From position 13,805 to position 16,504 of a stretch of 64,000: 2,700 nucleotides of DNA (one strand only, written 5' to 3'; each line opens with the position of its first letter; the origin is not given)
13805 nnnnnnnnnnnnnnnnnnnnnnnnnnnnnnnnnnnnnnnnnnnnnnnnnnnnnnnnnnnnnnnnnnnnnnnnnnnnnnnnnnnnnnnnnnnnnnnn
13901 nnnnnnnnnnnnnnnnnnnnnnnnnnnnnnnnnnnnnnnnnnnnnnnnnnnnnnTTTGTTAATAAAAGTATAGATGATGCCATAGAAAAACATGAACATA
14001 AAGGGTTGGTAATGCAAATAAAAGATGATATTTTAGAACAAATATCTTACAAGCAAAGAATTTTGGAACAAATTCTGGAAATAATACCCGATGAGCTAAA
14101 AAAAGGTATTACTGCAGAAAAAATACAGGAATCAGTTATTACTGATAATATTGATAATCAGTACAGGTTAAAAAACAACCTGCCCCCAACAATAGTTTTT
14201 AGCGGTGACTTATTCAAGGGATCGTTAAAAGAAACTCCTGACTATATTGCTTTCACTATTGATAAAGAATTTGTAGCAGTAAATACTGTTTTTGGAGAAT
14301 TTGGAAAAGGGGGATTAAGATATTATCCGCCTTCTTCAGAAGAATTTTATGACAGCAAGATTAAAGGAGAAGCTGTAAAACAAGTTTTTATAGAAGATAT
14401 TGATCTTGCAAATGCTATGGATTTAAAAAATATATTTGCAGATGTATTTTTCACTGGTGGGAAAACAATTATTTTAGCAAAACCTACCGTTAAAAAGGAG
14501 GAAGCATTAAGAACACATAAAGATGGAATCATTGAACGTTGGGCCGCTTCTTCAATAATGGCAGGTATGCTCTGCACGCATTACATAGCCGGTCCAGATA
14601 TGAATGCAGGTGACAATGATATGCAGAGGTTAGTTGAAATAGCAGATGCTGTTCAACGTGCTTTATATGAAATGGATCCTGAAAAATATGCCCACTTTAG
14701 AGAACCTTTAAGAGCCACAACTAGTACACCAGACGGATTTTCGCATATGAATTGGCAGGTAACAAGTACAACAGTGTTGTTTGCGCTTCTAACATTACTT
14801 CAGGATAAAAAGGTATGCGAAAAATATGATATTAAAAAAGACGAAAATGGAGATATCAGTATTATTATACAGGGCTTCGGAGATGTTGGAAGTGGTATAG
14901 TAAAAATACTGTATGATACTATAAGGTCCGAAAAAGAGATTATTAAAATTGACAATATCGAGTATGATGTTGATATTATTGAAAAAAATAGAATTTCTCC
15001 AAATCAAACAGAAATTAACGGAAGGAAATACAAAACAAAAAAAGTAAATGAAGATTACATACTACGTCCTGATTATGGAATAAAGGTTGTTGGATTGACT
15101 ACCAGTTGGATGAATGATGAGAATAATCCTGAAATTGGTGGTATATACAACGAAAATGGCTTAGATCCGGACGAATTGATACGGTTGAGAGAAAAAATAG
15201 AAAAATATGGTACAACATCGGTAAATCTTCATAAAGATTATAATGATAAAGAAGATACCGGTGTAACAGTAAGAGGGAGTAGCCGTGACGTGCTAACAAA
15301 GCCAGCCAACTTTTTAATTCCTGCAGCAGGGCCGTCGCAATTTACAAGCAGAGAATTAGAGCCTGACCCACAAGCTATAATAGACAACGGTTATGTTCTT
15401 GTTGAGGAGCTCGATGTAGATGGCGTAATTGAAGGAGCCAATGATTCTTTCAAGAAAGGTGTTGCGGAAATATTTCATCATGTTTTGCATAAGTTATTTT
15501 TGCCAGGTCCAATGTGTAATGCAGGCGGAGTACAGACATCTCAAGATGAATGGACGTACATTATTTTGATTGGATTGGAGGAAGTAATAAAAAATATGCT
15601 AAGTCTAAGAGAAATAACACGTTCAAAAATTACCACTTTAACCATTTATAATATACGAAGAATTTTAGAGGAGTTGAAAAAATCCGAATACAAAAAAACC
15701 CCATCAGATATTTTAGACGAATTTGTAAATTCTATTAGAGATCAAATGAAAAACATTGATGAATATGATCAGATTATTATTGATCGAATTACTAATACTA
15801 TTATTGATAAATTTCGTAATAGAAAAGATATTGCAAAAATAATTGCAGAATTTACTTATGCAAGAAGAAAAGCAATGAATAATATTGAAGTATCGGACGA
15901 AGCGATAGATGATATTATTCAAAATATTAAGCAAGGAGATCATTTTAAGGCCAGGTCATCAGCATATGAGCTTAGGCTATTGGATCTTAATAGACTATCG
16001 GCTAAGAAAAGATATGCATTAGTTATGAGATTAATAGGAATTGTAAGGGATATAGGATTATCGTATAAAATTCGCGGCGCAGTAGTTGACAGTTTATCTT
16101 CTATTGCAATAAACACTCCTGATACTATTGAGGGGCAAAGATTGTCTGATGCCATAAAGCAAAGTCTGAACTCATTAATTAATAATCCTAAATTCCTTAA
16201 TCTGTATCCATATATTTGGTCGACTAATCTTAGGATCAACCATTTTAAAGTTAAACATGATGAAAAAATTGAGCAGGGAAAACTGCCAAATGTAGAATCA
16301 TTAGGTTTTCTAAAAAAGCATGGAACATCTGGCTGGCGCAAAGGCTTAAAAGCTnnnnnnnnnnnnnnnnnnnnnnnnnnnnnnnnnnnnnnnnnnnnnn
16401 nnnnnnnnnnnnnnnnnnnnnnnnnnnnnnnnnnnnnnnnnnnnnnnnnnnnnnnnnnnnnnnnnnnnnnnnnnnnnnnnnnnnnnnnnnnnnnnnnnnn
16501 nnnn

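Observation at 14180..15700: Glutamate-dehydrogenase-like domain with intact catalytic motifs buried in the middle of the giant ORF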

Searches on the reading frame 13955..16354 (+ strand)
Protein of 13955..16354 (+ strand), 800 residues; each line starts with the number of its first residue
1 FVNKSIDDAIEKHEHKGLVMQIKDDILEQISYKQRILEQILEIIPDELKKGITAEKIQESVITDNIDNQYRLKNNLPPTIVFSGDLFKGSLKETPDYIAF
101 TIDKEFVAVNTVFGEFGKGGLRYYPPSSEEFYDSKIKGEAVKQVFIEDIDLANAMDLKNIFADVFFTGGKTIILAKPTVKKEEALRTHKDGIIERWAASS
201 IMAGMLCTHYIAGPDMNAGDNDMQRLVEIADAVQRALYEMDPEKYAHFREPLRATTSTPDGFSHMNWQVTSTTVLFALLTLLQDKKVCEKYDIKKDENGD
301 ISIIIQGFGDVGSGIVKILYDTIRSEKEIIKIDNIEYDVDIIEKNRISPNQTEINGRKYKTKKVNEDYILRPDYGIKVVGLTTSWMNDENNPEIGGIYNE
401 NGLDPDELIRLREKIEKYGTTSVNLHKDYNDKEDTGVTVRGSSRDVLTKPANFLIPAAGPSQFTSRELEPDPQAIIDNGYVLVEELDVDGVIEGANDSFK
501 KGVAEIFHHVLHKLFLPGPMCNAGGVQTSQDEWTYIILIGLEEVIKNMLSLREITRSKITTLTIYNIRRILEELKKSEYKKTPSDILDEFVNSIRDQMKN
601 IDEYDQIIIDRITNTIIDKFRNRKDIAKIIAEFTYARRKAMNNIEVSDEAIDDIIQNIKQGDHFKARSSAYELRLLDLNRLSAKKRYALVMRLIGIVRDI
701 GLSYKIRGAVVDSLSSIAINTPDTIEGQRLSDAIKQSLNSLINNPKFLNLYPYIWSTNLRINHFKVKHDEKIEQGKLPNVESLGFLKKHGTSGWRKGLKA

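Call 9: search_solved_structures(query=A1, max_evalue=0.01, show_alignments=2)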
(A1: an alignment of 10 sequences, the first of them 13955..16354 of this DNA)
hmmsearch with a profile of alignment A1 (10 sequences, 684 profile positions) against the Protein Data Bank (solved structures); distinct sequences matched with E-value up to 0.01: 93 (the best 60 are shown).
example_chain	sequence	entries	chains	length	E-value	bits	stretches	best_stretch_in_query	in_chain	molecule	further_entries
6g2u_A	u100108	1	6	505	6.4e-34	120.7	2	209-346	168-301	Glutamate dehydrogenase 2, mitochondrial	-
1nqt_A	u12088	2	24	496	6.2e-33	117.4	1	209-455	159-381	Glutamate dehydrogenase 1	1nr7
6dqg_A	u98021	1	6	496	6.3e-33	117.4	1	209-456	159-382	Glutamate dehydrogenase 1, mitochondrial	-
1nr1_A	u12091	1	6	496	6.4e-33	117.4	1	209-455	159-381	Glutamate dehydrogenase 1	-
1l1f_A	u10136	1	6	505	6.8e-33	117.3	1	190-457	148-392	Glutamate Dehydrogenase 1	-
3jcz_A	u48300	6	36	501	9.5e-33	116.8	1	209-457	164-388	Glutamate dehydrogenase 1, mitochondrial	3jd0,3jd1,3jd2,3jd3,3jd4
7uzm_A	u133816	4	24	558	1.1e-32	116.7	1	187-456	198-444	Glutamate dehydrogenase 1, mitochondrial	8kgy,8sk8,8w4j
9zqr_A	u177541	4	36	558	1.5e-32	116.1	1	209-457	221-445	Glutamate dehydrogenase 1, mitochondrial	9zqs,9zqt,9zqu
5k12_A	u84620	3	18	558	1.9e-32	115.8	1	186-457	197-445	Glutamate dehydrogenase 1, mitochondrial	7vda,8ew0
6dhk_A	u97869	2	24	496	2e-32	115.7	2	209-345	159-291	Glutamate dehydrogenase 1, mitochondrial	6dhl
3etd_A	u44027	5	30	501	2.1e-32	115.7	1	209-457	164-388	GLUD1 protein | Glutamate dehydrogenase | Glutamate dehydrogenase 1, mitochondrial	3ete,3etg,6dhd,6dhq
8ar7_A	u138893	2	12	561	3.6e-32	114.9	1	186-456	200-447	Glutamate dehydrogenase (NAD(P)(+))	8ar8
6dhm_A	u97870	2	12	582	4.2e-32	114.7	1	186-456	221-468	Glutamate dehydrogenase 1, mitochondrial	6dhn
1hwy_A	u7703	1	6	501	2.8e-30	108.7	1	209-451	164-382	GLUTAMATE DEHYDROGENASE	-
8qf0_A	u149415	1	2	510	2.5e-29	105.6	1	170-457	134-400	Glutamate dehydrogenase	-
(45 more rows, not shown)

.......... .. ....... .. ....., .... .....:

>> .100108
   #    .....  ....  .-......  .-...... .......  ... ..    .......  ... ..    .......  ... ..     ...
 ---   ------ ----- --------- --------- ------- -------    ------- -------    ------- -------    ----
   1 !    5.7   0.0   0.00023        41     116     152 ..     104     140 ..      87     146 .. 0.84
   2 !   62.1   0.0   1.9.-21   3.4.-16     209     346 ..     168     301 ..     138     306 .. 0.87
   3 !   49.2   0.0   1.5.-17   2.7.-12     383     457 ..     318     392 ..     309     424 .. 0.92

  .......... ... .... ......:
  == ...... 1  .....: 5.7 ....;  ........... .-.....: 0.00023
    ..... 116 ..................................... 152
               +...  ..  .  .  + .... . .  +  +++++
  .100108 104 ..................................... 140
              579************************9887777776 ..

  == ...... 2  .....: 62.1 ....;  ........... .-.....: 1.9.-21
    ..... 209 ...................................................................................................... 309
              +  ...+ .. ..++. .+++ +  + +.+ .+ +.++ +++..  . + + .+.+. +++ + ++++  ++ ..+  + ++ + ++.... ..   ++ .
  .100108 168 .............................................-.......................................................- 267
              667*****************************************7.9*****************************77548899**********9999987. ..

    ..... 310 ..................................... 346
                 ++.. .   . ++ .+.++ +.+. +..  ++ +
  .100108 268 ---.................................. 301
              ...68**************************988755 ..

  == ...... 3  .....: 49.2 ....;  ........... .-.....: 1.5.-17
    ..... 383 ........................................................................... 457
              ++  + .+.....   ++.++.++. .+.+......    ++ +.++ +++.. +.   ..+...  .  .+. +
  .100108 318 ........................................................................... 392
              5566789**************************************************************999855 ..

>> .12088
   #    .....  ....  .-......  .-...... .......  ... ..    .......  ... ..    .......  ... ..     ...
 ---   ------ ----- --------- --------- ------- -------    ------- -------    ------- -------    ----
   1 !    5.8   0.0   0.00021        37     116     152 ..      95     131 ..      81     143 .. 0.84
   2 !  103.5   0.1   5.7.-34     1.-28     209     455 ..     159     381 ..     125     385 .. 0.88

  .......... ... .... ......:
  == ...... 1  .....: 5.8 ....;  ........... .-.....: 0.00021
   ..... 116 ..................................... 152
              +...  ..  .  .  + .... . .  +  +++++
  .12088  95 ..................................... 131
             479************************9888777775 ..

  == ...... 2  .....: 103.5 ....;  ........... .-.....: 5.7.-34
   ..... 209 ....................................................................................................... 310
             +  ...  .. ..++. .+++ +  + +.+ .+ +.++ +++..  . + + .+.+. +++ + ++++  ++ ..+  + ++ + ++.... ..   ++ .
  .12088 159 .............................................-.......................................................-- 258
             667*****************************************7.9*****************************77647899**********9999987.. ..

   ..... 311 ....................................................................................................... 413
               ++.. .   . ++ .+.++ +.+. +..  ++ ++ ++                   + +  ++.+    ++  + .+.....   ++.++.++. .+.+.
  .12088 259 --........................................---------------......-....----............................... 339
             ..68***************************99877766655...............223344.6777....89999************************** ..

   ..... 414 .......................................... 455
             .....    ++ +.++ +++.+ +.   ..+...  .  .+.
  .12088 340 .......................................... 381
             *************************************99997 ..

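Call 14: find_related_loci(query=A1, collection=genome_contigs, flank=10000)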
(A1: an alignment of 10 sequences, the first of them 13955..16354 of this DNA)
Query A1 (800 aa) in genome_contigs; peptide patterns used: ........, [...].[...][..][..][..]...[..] (x = any residue, [..] = any of these).
451 stretches matched a pattern; 52 encode a relative of the query (tblastn E <= 1e-3); 52 distinct loci.
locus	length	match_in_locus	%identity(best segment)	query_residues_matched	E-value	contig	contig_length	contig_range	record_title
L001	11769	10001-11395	28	48-586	3e-41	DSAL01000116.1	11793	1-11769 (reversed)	MAG TPA_asm: Candidatus Altiarchaeales archaeon isolate SpSt-1148 Ga0129302_1002999, whole genome shotgun sequence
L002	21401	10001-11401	29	54-603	8e-40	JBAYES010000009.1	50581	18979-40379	MAG: Candidatus Omnitrophota bacterium isolate SO_2016_CLC_T2_83 scaffold00225_PH3_Jul20_2016, whole genome shotgun sequ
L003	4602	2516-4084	26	55-649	3e-39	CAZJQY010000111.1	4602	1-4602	MAG TPA_asm: uncultured archaeon isolate binchicken_co387_627 genome assembly, contig: NODE_27427_length_4602_cov_4.2823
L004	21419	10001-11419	28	42-594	2e-45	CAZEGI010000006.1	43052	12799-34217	MAG TPA_asm: uncultured archaeon isolate SRP098346_co1_96 genome assembly, contig: NODE_470_length_43052_cov_41.670465,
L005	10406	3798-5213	26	57-600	2e-36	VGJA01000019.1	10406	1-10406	MAG: Candidatus Altiarchaeales archaeon isolate M_DeepCast_200m_m2_220 M_DeepCast_200m_m2_220_Ga0194113_10011598, whole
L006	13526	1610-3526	24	95-737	2e-32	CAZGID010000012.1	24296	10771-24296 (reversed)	MAG TPA_asm: uncultured bacterium isolate SRP193661_co1_15 genome assembly, contig: NODE_2142_length_24296_cov_5.171981,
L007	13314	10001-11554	23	37-595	9e-28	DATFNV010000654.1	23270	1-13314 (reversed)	MAG TPA_asm: Gemmataceae bacterium isolate SMAG_U9260 k141_881868, whole genome shotgun sequence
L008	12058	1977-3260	27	71-544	2e-27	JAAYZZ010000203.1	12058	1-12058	MAG: Elusimicrobia bacterium isolate AS06rmzACSIP_371 579950_AS06, whole genome shotgun sequence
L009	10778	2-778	29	262-603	2e-26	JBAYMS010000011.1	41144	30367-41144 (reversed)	MAG: Candidatus Omnitrophota bacterium isolate SO_2016_LW1_45 scaffold00689_LW64-88_2016, whole genome shotgun sequence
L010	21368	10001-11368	27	116-548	1e-24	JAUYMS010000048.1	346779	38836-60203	MAG: Candidatus Omnitrophota bacterium isolate C24_metabat.bin.98 C24_k141_139868, whole genome shotgun sequence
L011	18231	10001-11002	26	147-532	2e-24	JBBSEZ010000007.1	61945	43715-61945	MAG: Gemmatales bacterium isolate LS1_sbin.68 LS1_sbin.68_K_387315_L_61945_cov_14.0000, whole genome shotgun sequence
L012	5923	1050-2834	24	7-622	2e-22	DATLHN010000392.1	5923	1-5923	MAG TPA_asm: Armatimonadaceae bacterium isolate SMAG_U13641 k141_1775724, whole genome shotgun sequence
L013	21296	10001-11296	27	18-532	4e-22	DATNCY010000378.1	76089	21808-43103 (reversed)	MAG TPA_asm: Gemmataceae bacterium isolate SMAG_U11228 k141_2588007, whole genome shotgun sequence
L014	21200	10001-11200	24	61-532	9e-22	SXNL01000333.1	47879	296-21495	MAG: Myxococcales bacterium isolate F1-120-MAGs195 F1-120__c741235, whole genome shotgun sequence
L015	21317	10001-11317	31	140-595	3e-21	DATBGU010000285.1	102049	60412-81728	MAG TPA_asm: Gemmataceae bacterium isolate SMAG_U3846 k141_6023119, whole genome shotgun sequence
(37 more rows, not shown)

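Call 36: find_homologous_proteins(query=A1, max_evalue=1e-10)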
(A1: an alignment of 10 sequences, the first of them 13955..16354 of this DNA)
Query A1 (10 sequences) (800 aa, profile of the alignment): 11 proteins with E <= 1e-10 among 8000 candidates.
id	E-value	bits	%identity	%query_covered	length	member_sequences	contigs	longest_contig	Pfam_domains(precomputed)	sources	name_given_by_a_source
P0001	4.2e-280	949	27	68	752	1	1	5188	PF00208.28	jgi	jgi:glutamate dehydrogenase/leucine dehydrogenase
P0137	8.9e-277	938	23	70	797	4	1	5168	PF00208.28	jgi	jgi:glutamate dehydrogenase/leucine dehydrogenase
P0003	8.8e-251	852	28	69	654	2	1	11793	PF00208.28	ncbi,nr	ncbi:MAG TPA: Glu/Leu/Phe/Val dehydrogenase, partial [Candidatus Altiarchaeales archaeon]|nr:Glu/Leu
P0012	1.8e-202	693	25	34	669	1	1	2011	PF00208.28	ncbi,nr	ncbi:MAG: hypothetical protein KKC84_01545, partial [Candidatus Omnitrophica bacterium]|nr:hypotheti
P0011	1.5e-134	468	25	34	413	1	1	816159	PF00208.28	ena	-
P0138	6.6e-134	466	23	87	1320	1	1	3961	PF07998.18,PF00208.28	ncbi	ncbi:MAG: hypothetical protein WAQ07_01200, partial [Candidatus Omnitrophota bacterium]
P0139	5.0e-112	394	35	35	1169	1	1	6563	PF00208.28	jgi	-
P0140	1.3e-67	247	27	59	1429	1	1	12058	PF01476.27,PF23473.2,PF00208.28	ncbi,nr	ncbi:MAG: LysM peptidoglycan-binding domain-containing protein [Elusimicrobia bacterium]|nr:LysM pep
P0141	2.1e-30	124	27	17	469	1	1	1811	PF02812.24,PF00208.28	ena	-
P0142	1.0e-25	109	31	17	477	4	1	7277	PF02812.24,PF00208.28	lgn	-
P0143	3.5e-11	61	26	5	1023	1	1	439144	PF26715.1,PF24714.2,PF22646.3,PF25767.2,PF21581.4,PF25786.1,PF05729.19,PF01699.30,PF13513.13,PF13646.13,PF25199.2,PF23271.2,PF12717.14,PF00514.30,PF10363.16,PF02985.29,PF01602.27,PF14663.12,PF12765.14,PF28344.1,PF03130.23,PF12348.15,PF20168.5,PF20959.3,PF08623.17,PF23227.2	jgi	jgi:HEAT repeat protein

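Call 40: search_protein_representatives(alignment_id=A1)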
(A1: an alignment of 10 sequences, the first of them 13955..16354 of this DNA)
Query: 10 sequences, 684 profile positions. Proteins with E-value up to 0.001 (for the whole library): 16122; up to 1e-10: 3149; up to 1e-30: 88. The best 150 are listed.
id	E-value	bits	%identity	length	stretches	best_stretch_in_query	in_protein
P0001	1.3e-280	949.2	-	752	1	2-684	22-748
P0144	1.6e-245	833.3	-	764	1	9-683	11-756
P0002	4.9e-217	739.1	-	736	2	185-684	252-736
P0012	5.8e-203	692.6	-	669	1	16-613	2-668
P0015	3.7e-199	680.1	-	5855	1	9-679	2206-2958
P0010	1.4e-153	529.4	-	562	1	216-684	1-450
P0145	4.7e-144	498.0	-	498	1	260-683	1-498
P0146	2.2e-143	495.7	-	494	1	214-683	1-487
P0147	3.3e-137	475.3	-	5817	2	29-680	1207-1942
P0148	3.6e-136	471.9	-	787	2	184-682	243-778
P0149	7.3e-130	451.1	-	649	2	180-680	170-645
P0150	4.9e-126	438.4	-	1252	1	39-683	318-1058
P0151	4.9e-124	431.8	-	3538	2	185-681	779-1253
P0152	1.5e-118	413.7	-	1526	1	35-683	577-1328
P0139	1.6e-112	393.8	-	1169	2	185-594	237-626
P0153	3.1e-104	366.3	-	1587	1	38-683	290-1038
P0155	3.1e-102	359.7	-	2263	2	185-578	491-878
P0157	4.2e-93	329.5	-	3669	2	39-683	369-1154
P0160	2.6e-86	307.1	-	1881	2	184-680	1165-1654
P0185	2.8e-61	224.4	-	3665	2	131-680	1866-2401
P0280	3.4e-27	111.7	-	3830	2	185-681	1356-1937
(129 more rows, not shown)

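Call 45: search_protein_families(library=ncbifam, proteins=[window:13955-16354:+], max_evalue=0.01)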
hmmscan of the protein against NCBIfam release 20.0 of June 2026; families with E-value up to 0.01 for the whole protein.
window:13955-16354:+ (800 aa): 4 families
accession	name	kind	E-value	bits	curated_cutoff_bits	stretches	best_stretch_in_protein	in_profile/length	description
NF041398.1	GluDhGdhB_Halo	equivalog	6.4e-07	28.6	620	1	285-390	195-297/410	glutamate dehydrogenase GdhB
NF040817.1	GdhA_Arch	equivalog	0.00011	21.5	750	0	369-414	230-266/419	glutamate dehydrogenase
NF035922.1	Trp_DH_ScyB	equivalog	0.00039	19.5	600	0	149-225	58-123/346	tryptophan dehydrogenase ScyB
NF006929.0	PRK09414.1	equivalog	0.0032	16.5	536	0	395-532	266-380/445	NADP-specific glutamate dehydrogenase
